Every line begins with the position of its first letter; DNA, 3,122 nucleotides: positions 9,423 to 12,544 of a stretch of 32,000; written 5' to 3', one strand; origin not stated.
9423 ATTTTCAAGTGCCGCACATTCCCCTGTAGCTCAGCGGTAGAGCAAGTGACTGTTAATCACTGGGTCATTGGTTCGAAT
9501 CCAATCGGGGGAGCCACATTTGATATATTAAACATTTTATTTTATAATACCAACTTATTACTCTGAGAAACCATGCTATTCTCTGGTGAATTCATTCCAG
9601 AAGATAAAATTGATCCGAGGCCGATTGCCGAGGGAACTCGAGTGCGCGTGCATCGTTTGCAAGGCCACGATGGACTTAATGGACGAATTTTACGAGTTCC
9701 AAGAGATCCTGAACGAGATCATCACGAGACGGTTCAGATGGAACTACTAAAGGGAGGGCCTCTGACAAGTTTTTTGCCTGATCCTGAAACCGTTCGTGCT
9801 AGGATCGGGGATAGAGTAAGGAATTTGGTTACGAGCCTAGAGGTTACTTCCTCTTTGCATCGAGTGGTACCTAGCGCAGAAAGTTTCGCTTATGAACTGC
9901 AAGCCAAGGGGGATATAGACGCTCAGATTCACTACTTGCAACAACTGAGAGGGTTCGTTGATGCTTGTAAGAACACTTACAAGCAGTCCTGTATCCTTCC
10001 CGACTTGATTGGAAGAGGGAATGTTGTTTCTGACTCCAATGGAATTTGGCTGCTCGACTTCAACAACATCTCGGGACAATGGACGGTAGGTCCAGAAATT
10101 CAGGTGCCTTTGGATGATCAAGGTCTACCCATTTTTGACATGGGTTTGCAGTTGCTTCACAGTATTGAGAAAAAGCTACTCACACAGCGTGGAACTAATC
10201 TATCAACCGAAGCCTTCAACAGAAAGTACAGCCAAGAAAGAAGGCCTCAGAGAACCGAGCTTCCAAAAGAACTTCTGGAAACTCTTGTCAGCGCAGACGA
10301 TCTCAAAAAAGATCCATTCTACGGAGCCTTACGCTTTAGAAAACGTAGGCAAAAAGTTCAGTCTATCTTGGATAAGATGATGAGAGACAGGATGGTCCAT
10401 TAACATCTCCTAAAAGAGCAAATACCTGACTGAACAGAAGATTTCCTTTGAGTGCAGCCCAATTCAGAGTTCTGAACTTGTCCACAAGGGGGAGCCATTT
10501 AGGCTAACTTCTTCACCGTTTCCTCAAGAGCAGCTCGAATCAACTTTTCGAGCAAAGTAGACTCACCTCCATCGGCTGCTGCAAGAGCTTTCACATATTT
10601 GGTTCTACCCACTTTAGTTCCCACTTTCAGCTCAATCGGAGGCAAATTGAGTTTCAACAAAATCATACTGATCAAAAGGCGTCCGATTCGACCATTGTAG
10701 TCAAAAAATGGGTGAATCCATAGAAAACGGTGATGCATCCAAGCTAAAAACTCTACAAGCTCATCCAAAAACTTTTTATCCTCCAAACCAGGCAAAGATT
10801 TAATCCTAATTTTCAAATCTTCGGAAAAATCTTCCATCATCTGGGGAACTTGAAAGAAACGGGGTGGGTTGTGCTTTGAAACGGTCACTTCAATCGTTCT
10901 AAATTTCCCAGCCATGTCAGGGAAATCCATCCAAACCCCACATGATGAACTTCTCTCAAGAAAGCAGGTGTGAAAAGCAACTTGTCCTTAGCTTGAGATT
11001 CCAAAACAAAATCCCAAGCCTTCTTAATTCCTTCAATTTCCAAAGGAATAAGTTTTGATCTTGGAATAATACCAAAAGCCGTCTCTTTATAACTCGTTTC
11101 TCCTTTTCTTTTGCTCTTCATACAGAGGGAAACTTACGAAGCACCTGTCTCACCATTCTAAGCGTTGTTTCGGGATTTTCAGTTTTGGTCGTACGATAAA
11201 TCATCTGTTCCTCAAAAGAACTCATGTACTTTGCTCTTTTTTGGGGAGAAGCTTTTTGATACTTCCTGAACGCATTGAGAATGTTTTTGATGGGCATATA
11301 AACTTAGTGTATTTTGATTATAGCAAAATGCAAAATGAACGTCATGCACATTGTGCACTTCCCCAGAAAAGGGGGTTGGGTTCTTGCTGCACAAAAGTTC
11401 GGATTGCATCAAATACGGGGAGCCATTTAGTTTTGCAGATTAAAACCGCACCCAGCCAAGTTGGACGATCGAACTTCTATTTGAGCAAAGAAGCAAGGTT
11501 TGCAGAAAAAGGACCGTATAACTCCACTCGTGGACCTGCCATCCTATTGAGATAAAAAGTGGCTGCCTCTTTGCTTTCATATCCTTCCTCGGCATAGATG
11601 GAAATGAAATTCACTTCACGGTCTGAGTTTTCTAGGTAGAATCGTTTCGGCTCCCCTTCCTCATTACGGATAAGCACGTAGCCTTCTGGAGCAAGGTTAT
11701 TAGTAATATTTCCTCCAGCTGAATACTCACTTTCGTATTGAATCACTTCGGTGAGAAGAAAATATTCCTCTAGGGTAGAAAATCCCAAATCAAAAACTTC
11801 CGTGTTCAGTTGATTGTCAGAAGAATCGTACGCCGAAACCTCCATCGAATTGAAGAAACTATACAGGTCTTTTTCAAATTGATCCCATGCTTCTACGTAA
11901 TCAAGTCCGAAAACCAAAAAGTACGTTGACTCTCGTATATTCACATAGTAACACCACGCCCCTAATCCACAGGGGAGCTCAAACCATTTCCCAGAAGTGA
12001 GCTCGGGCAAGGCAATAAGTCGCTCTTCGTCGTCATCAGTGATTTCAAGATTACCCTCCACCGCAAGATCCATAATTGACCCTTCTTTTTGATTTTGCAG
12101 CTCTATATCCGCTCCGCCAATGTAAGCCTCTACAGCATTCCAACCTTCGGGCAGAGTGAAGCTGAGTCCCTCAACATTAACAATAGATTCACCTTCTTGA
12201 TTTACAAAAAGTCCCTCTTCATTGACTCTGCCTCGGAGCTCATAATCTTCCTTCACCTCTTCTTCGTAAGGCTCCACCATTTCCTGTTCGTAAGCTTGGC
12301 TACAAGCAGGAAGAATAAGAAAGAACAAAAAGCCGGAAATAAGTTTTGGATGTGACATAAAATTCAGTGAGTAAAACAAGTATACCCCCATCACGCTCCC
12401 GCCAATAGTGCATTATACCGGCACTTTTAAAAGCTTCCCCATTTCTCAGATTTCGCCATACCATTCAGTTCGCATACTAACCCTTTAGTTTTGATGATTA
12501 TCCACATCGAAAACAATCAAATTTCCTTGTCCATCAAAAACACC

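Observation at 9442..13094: tRNA-Asn is followed by three decayed copies of its own 3' end that split 3.6 kb into cargo-only, TA-rich modules with no integrase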

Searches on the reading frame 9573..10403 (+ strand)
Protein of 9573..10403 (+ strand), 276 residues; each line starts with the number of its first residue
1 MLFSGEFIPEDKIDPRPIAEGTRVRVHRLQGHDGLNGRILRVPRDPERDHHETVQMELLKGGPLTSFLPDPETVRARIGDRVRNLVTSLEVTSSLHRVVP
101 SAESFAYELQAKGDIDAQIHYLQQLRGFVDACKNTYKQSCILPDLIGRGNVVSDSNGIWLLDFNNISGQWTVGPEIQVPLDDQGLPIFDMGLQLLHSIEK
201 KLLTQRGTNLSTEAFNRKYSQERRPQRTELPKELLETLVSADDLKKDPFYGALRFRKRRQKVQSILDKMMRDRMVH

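Call 9: search_protein_families(library=pfam, proteins=[window:9573-10403:+], max_evalue=0.01)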
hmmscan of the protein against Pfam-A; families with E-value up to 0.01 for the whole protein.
window:9573-10403:+ (276 aa): 0 families

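Call 48: search_protein_families(library=ncbifam, proteins=[window:9573-10403:+], max_evalue=0.01)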
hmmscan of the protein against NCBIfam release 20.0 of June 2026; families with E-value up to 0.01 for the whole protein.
window:9573-10403:+ (276 aa): 0 families

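Call 78: search_protein_families(library=pfam, proteins=[window:9573-10403:+], max_evalue=5)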
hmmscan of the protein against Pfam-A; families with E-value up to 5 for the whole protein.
window:9573-10403:+ (276 aa): 0 families

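Call 79: find_homologous_proteins(query=window:9573-10403:+, max_evalue=0.001)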
Query window:9573-10403:+ (276 aa): 16 proteins with E <= 0.001 among 576 candidates.
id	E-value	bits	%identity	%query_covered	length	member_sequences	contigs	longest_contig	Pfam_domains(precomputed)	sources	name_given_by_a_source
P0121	3.4e-182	622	100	100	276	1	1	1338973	-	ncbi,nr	ncbi:hypothetical protein IPG41_01990 [Candidatus Peregrinibacteria bacterium]|nr:MAG: hypothetical 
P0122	1.1e-153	528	85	100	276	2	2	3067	-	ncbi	-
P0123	1.7e-125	436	71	100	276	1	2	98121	-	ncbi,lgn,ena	-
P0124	1.8e-124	432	69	100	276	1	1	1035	-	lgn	-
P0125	6.1e-123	427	68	100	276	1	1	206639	-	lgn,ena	-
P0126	1.9e-105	370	61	100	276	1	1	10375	-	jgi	jgi:hypothetical protein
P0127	5.9e-105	368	61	100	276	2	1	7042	-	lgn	-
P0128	9.0e-100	351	57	100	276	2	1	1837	-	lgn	-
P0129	5.1e-99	349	57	100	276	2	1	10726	-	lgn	-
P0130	4.7e-98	346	56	99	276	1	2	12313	-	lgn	-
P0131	7.6e-93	329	57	98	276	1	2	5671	-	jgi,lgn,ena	-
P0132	1.4e-91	325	54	100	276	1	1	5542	-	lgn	-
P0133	1.6e-84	301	55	94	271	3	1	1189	-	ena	-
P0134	6.3e-51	191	41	93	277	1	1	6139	-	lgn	-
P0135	9.8e-46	174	41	91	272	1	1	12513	-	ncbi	-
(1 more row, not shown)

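Call 80: find_encoding_contigs(protein=P0123, flank=10000, max_places=2)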
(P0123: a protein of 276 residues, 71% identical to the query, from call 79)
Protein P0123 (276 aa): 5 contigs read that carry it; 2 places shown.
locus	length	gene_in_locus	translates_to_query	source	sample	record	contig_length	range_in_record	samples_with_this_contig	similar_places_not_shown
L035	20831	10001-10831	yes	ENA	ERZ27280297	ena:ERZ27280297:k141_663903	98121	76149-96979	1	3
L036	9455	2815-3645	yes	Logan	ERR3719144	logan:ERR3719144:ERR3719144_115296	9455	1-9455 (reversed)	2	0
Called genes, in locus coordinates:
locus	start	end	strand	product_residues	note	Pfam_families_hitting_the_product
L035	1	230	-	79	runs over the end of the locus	-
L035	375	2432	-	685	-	PF03030:H_PPase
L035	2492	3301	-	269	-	-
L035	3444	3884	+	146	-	PF04893:Yip1 (weak)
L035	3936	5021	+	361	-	-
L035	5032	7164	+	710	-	PF01966:HD, PF13328:HD_4, PF04607:RelA_SpoT, PF02824:TGS, PF28438:RelA_RIS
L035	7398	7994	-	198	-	PF00230:MIP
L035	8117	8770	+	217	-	-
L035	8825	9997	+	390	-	-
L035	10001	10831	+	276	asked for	-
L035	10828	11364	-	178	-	-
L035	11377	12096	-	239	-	PF11967:RecO_N, PF02565:RecO_C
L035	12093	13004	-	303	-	PF18075:FtsX_ECD, PF02687:FtsX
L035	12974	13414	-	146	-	PF01467:CTP_transf_like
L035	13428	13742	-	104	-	-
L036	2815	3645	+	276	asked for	-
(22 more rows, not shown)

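Call 81: find_encoding_contigs(protein=P0125, flank=10000, max_places=2)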
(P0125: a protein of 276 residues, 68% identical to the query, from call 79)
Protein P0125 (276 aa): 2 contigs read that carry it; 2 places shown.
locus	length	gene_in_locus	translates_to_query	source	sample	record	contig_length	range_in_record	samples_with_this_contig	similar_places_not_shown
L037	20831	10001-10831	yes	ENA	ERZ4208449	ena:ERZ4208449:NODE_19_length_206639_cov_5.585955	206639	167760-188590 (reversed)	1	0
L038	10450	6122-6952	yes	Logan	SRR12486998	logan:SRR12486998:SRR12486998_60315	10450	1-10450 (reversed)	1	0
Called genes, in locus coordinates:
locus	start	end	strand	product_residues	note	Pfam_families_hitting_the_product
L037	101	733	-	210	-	PF00625:Guanylate_kin, PF13238:AAA_18 (weak)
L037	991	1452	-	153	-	PF01863:YgjP-like, PF08325:WLM (weak)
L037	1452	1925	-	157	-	PF00436:SSB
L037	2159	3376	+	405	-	PF01555:N6_N4_Mtase, PF01170:UPF0020 (weak)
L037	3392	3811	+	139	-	PF01641:SelR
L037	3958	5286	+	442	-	PF13175:AAA_15 (weak), PF13304:AAA_21 (weak)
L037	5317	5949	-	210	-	PF03575:Peptidase_S51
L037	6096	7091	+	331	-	PF00395:SLH, PF00932:LTD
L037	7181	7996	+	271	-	PF02567:PhzC-PhzF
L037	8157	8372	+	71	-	-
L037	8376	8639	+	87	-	PF05016:ParE_toxin, PF15781:ParE-like_toxin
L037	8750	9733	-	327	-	-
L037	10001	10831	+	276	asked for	-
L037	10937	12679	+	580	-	PF00364:Biotin_lipoyl (faint), PF25917:BSH_RND, PF25973:BSH_CzcB (faint), PF25984:BSH_YknX (weak), PF25989:YknX_C (faint)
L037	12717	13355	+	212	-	PF00005:ABC_tran, PF02463:SMC_N (weak), PF13304:AAA_21 (faint)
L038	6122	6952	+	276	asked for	-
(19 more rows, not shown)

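Call 82: find_encoding_contigs(protein=P0122, flank=10000, max_places=2)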
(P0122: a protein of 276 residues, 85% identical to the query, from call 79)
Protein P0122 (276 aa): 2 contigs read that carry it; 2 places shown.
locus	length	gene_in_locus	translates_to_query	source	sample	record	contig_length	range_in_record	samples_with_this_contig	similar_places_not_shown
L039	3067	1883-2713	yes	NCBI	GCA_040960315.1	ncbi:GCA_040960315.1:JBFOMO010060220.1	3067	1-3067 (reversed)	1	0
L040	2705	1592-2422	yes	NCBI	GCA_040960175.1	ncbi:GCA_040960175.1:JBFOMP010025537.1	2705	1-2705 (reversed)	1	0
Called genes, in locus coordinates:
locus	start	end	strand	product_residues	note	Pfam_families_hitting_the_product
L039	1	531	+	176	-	?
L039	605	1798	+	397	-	-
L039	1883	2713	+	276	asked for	-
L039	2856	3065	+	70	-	?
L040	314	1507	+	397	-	-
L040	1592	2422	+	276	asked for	-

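Call 88: find_encoding_contigs(protein=P0121, flank=1000, max_places=3)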
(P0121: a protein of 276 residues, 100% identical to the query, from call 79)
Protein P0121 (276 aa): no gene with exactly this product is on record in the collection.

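Call 92: search_protein_families(library=pfam, alignment_id=A5, max_evalue=0.0001)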
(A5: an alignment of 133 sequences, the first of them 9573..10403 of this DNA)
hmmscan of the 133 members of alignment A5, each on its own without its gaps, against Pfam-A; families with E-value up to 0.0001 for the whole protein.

A. member 1, window:9573-10403:+ (276 aa): 0 families

B. families by the number of members that match (of 133 scanned): 132 families (the first 25 are shown)
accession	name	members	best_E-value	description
PF00395.25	SLH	6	1.5e-40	S-layer homology domain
PF00005.33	ABC_tran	5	1.7e-47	ABC transporter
PF13304.12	AAA_21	4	2.5e-18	AAA domain, putative AbiEii toxin, Type IV TA system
PF01936.24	NYN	3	6.8e-13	NYN domain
PF02463.25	SMC_N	3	4e-12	RecF/RecN/SMC N terminal domain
PF13175.12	AAA_15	3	4.6e-10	AAA ATPase domain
PF13238.12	AAA_18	3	1.3e-07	AAA domain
PF13207.12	AAA_17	3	1.2e-06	AAA domain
PF06983.19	3-dmu-9_3-mt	2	7.8e-76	3-demethylubiquinone-9 3-methyltransferase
PF00696.33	AA_kinase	2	8.4e-38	Amino acid kinase family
PF07237.17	DUF1428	2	2.7e-33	Protein of unknown function (DUF1428)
PF07690.21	MFS_1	2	2.9e-25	Major Facilitator Superfamily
PF09335.16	VTT_dom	2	6.6e-24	VTT domain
PF00239.26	Resolvase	2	7.4e-22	Resolvase, N terminal domain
PF02661.23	Fic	2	4.9e-21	Fic/DOC family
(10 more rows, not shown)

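Call 93: search_protein_families(library=pfam, proteins=[L039:605-1798:+], max_evalue=0.001)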
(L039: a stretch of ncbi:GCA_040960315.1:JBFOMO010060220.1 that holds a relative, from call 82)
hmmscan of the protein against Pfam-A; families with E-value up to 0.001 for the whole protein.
L039:605-1798:+ (397 aa): 0 families

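Call 100: predict_structure(alignment_id=A6)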
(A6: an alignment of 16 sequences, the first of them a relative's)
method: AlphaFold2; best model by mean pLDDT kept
length: 276 residues; sequences in the alignment: 16
mean_pLDDT: 84.0   pTM: 0.83
mean pLDDT of the five models: 84.0, 83.9, 82.6, 82.4, 74.5
residues with pLDDT >= 90: 132; 70-90: 105; 50-70: 28; < 50: 11
segments of 3 or more residues with pLDDT < 50: 169-177
pLDDT, mean of each block of 10 residues (from residue 1): 71 91 88 81 92 88 93 93 94 84 93 93 97 87 84 90 68 46 66 93 91 93 81 93 87 68 75 67
secondary structure, 60 per line:
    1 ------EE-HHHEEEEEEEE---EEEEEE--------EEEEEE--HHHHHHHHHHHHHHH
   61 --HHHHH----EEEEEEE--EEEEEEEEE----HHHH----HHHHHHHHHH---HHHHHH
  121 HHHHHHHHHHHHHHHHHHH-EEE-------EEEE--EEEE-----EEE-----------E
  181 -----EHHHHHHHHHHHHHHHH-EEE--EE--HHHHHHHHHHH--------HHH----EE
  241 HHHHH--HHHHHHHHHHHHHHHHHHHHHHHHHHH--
elements in order: E13-20 E24-29 E38-43 H46-60 H63-67 E72-78 E81-89 H94-97 H102-111 H115-139 E141-143 E151-154 E157-160 E166-168 H187-202 E204-206 H213-223 H241-245 H248-274

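Call 102: fold_search(model_id=the predicted structure, library=pdb)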
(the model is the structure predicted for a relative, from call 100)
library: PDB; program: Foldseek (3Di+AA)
matches with E <= 10: 1868; with E <= 0.001: 611
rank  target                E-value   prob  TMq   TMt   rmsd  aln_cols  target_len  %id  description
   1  4zim_B                2.3e-06  1.00  0.43  0.41   6.1       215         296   13  CRYSTAL STRUCTURE OF JANUS KINASE 2 IN COMPLEX WITH A 9H-CARBAZOLE-1-CARBOXAMIDE INHIBITOR (released 2015-06-03)
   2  7q7i                  3.3e-06  1.00  0.46  0.44   5.5       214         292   11  JAK2 in complex with 4-{8-methoxy-2-[(1-methyl-1H-pyrazol-4-yl)amino]quinazolin-6-yl}phenol (released 2022-02-02)
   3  4fk6_B                3.7e-06  1.00  0.44  0.43  11.8       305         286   14  JAK1 kinase (JH1 domain) in complex with compound 72 (released 2012-11-07)
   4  5cf4_B                4.2e-06  1.00  0.43  0.41   5.9       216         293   12  CRYSTAL STRUCTURE OF JANUS KINASE 2 IN COMPLEX WITH N,N-DICYCLOPROPYL-10-ETHYL-7-[(3-METHOXYPROPYL)AMINO] -3-METHYL-3, (released 2015-08-26)
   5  6sm8_B                4.2e-06  1.00  0.43  0.42  11.5       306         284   14  Human jak1 kinase domain in complex with inhibitor (released 2020-04-29)
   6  3krr                  5.6e-06  1.00  0.47  0.45  14.2       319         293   14  Crystal Structure of JAK2 complexed with a potent quinoxaline ATP site inhibitor (released 2010-07-21)
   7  6vgl_B                6.0e-06  1.00  0.44  0.42  14.7       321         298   14  JAK2 JH1 in complex with ruxolitinib (released 2021-01-13)
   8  4e4l_E                6.8e-06  1.00  0.44  0.43  11.9       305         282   14  JAK1 kinase (JH1 domain) in complex with compound 30 (released 2012-05-30)
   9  6n7a_B                7.6e-06  1.00  0.43  0.41  12.0       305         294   15  Structure of the human JAK1 kinase domain with compound 39 (released 2019-04-24)
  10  3e62                  9.7e-06  1.00  0.46  0.43   5.6       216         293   11  Fragment based discovery of JAK-2 inhibitors (released 2008-10-14)
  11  4gfm                  1.0e-05  1.00  0.42  0.40   5.9       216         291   15  JAK2 kinase (JH1 domain) with 2,6-DICHLORO-N-(2-OXO-2,5-DIHYDROPYRIDIN-4-YL)BENZAMIDE (released 2013-06-19)
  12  5hvk_A                1.0e-05  1.00  0.44  0.41   7.3       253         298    9  Crystal structure of LIMK1 mutant D460N in complex with full-length cofilin-1 (released 2016-05-04)
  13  6gla_A                1.0e-05  1.00  0.41  0.40   6.0       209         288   12  Crystal structure of JAK3 in complex with Compound 11 (FM481) (released 2018-06-27)
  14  4i5c_A                1.0e-05  1.00  0.44  0.43  11.2       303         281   14  The Jak1 kinase domain in complex with inhibitor (released 2013-05-22)
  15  5cf6_B                1.2e-05  1.00  0.42  0.40   5.9       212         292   13  CRYSTAL STRUCTURE OF JANUS KINASE 2 IN COMPLEX WITH N,N-DICYCLOPROPYL-10-[(2S)-2,3-DIHYDROXYPROPYL]-3-METHYL-7-(METHYL (released 2015-08-26)
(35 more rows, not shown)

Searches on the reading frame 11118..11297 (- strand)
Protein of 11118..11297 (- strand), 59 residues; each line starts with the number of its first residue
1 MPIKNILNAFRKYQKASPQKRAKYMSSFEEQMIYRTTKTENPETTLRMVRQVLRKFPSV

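Call 9: search_protein_families(library=pfam, proteins=[window:11118-11297:-], max_evalue=0.01)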
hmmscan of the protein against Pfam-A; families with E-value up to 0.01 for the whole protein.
window:11118-11297:- (59 aa): 0 families

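Call 48: search_protein_families(library=ncbifam, proteins=[window:11118-11297:-], max_evalue=0.01)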
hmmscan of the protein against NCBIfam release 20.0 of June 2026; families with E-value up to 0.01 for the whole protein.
window:11118-11297:- (59 aa): 0 families

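Call 78: search_protein_families(library=pfam, proteins=[window:11118-11297:-], max_evalue=5)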
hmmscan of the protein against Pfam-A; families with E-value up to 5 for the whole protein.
window:11118-11297:- (59 aa): 1 family
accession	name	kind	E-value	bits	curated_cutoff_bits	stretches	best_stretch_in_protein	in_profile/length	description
PF06244.18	Ccdc124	-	0.076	13.8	24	1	11-55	26-70/82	Coiled-coil domain-containing protein 124 /Oxs1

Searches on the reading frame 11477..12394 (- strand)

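Call 9: search_protein_families(library=pfam, proteins=[window:11477-12394:-], max_evalue=0.01)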
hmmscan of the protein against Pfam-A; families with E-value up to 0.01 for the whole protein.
window:11477-12394:- (305 aa): 0 families

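Call 48: search_protein_families(library=ncbifam, proteins=[window:11477-12394:-], max_evalue=0.01)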
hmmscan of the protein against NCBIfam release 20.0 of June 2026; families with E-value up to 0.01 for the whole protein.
window:11477-12394:- (305 aa): 0 families

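Call 78: search_protein_families(library=pfam, proteins=[window:11477-12358:-], max_evalue=5)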
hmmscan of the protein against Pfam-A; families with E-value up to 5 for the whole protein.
window:11477-12358:- (293 aa): 1 family
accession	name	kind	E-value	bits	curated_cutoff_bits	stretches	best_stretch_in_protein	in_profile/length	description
PF20990.2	DUF2207_C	-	0.039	14.1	33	1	69-172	8-84/247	Predicted membrane protein (DUF2207) C-terminal domain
